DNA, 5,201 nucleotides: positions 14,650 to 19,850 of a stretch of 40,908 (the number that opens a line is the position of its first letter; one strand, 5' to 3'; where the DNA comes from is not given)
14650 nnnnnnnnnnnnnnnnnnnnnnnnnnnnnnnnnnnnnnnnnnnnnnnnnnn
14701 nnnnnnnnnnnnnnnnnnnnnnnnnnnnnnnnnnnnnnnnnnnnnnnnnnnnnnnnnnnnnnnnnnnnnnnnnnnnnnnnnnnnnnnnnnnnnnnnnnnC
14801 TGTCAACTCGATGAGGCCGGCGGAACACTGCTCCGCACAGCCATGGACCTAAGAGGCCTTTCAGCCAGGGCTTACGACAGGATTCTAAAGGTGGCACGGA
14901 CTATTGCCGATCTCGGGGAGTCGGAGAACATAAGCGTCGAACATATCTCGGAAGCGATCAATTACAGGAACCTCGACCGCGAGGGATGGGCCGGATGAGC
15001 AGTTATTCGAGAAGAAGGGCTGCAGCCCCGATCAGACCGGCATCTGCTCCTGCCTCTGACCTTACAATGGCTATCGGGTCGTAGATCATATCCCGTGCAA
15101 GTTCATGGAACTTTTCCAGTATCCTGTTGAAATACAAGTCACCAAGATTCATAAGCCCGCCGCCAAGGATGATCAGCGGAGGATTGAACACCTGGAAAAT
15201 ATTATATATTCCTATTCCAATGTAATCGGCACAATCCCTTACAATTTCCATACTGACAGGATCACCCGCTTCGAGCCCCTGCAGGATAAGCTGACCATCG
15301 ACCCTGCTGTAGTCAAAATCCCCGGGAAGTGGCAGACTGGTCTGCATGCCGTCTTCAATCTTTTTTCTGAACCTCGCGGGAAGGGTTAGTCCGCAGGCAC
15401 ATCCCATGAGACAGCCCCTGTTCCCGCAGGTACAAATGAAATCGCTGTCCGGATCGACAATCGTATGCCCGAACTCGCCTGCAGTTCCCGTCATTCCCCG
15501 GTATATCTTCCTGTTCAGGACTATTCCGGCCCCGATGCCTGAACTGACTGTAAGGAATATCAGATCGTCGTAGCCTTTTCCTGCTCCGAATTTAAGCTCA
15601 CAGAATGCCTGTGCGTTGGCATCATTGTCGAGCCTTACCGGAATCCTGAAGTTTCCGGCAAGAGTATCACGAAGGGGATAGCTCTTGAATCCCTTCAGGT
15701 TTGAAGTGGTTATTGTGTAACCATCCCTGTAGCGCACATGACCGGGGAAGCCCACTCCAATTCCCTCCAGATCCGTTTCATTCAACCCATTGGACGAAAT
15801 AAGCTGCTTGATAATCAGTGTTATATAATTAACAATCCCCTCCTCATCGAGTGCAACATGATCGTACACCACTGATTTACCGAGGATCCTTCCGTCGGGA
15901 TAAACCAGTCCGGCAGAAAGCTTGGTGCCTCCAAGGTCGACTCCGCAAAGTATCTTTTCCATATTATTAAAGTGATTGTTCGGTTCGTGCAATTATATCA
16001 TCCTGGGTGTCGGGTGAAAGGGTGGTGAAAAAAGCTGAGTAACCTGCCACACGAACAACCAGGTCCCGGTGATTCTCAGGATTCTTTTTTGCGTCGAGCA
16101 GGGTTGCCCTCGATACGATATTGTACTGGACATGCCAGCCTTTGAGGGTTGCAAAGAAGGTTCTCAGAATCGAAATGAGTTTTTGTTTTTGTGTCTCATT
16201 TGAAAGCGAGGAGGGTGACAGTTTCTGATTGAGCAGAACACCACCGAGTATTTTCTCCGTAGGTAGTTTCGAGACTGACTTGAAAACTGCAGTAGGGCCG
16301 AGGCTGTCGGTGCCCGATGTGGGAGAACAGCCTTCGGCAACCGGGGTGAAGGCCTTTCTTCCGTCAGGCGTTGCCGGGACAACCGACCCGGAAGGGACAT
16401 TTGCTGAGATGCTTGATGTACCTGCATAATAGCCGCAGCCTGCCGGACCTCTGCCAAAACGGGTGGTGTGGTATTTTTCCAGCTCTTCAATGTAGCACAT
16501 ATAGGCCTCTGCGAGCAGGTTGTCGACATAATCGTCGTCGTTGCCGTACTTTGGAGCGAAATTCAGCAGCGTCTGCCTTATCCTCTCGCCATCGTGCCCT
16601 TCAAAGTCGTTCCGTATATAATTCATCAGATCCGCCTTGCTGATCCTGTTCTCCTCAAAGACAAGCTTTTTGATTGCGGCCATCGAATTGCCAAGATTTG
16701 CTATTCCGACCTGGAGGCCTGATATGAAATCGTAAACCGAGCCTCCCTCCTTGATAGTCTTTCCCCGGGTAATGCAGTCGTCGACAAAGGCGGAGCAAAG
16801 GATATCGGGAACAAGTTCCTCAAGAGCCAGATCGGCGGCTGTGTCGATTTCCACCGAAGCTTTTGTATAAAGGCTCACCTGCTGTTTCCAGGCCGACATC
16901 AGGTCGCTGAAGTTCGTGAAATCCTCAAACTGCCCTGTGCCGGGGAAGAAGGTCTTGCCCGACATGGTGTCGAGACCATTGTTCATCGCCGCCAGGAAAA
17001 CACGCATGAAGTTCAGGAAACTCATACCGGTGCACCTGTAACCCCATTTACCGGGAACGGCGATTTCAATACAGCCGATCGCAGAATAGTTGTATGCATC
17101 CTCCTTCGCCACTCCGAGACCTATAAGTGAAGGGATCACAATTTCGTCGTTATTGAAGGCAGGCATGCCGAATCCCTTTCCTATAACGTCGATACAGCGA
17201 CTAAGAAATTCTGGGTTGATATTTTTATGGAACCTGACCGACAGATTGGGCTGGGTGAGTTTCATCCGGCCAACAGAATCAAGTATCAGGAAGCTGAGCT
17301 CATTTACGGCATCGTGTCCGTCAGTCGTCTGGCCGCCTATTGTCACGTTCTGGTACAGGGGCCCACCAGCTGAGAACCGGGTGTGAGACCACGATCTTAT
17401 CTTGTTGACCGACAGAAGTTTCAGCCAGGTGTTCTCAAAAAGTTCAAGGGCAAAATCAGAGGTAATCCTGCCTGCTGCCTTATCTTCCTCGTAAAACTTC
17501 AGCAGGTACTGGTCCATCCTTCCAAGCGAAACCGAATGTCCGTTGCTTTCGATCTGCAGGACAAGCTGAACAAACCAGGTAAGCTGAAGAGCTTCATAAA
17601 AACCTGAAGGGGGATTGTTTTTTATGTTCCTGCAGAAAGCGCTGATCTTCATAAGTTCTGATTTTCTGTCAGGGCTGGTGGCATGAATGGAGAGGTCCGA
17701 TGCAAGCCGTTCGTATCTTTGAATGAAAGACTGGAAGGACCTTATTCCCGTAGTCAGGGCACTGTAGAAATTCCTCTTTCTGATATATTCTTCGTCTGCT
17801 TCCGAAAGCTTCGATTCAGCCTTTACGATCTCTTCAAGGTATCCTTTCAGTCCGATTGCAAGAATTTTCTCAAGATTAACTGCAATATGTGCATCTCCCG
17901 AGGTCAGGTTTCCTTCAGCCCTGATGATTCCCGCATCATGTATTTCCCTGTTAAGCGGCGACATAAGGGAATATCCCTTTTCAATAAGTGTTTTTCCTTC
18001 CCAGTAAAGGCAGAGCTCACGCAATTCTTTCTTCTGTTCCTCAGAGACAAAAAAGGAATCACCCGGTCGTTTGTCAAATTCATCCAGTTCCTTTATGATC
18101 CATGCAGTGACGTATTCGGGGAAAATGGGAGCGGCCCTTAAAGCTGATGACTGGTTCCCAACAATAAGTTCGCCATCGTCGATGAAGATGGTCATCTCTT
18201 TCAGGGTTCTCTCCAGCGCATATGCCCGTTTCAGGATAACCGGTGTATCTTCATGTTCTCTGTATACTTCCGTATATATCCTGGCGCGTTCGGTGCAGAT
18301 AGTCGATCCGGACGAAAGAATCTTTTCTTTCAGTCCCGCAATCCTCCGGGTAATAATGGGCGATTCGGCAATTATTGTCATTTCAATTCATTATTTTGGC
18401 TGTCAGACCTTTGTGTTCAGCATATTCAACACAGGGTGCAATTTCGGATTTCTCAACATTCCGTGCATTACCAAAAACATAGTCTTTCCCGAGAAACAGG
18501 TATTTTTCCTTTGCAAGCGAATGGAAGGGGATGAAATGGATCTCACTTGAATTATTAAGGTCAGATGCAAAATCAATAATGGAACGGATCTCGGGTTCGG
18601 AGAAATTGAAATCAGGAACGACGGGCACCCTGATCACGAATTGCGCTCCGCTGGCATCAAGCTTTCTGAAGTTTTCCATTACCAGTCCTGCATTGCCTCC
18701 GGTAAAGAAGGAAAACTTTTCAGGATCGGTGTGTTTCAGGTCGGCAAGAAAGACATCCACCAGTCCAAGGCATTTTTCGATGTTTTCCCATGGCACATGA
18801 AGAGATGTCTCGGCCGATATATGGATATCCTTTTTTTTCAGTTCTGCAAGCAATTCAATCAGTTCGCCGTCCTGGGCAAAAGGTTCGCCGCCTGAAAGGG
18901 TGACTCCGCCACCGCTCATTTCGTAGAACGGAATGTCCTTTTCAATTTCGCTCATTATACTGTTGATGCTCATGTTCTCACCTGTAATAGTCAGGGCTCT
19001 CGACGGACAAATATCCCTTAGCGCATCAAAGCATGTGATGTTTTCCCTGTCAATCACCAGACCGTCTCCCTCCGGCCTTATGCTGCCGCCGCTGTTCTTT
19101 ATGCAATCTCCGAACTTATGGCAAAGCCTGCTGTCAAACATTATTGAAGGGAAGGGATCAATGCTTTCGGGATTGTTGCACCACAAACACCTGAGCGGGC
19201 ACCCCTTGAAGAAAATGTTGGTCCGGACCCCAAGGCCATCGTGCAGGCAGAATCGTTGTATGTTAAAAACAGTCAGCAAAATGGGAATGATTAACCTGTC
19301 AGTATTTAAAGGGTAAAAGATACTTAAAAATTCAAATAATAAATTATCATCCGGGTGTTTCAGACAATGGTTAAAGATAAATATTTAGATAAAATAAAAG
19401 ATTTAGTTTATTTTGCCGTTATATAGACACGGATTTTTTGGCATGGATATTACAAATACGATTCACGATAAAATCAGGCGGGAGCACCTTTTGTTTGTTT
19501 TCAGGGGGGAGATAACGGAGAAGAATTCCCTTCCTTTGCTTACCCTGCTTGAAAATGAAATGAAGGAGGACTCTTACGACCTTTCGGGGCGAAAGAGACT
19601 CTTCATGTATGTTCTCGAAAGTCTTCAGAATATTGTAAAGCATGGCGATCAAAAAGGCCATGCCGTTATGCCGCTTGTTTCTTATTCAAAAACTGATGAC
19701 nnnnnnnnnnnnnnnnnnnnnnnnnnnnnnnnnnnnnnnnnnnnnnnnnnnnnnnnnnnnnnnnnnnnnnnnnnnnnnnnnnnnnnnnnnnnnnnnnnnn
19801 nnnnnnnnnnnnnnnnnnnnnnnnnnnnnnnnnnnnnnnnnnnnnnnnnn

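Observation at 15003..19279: Orphan glycyl-radical 'eliminase' operon whose only partner is a ROK sugar kinase: candidate radical pathway for a phosphorylated sugar or anhydro-sugar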

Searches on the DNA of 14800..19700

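Call 63: search_rna_families(source=window, start=14800, end=19700, threshold=evalue, max_evalue=1)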
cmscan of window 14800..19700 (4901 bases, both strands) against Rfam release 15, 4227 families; matches with E-value up to 1: 1.
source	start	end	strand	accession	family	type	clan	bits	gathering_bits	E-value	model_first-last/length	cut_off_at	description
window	17941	17994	-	RF01098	RF_site9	Cis-reg; frameshift_element;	-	23.8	70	0.52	1-50/50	no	Gag/pro ribosomal frameshift site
